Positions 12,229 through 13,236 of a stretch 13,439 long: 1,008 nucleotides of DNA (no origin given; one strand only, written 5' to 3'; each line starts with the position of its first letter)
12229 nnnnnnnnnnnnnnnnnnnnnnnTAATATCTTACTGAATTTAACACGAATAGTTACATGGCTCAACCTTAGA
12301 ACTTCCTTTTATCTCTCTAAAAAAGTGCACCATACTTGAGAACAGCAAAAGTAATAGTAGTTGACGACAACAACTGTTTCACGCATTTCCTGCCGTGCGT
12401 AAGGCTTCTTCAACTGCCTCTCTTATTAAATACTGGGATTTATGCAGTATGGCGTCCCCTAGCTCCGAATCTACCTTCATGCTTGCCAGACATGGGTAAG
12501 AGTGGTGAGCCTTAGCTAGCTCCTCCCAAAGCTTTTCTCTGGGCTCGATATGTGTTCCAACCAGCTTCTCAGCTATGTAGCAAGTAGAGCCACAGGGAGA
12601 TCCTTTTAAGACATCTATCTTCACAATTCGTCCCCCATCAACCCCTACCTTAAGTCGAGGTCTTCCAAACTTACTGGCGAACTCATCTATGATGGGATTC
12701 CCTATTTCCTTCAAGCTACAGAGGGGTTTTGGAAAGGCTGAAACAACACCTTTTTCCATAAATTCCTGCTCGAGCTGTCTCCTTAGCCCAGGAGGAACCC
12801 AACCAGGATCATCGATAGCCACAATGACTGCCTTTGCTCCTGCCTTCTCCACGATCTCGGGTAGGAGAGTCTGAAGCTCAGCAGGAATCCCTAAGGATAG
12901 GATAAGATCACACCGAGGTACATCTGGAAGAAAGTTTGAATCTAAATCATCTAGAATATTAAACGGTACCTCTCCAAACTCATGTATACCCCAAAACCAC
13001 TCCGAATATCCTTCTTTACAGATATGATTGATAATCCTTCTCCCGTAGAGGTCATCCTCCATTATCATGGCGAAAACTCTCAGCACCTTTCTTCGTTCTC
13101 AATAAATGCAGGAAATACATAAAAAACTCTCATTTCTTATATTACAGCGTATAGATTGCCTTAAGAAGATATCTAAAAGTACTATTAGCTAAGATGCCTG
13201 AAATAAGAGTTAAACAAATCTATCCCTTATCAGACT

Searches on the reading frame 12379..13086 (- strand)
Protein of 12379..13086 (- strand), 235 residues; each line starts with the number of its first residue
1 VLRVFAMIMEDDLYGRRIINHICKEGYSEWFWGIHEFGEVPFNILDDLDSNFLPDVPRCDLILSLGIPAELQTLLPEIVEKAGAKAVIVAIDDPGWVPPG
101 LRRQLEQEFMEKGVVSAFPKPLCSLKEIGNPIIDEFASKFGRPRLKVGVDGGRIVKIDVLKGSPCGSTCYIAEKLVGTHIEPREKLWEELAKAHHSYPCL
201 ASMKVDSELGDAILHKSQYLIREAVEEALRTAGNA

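Call 5: search_protein_families(library=pfam, proteins=[window:12379-13086:-], max_evalue=0.01)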
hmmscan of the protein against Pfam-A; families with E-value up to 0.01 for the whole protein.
window:12379-13086:- (235 aa): 1 family
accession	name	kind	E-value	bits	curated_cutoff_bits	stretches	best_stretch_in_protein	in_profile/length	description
PF02593.20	DUF166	-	7e-52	176.6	24.4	1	8-230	2-220/221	Domain of unknown function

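Call 6: search_protein_families(library=ncbifam, proteins=[window:12379-13086:-], max_evalue=0.01)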
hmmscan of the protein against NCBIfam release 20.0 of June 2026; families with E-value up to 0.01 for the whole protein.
window:12379-13086:- (235 aa): 1 family
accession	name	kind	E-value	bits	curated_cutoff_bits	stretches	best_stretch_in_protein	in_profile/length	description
NF041372.1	DUF166_seleno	equivalog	2.9e-12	46.8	200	1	119-183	97-159/203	DUF166 family (seleno)protein DfsP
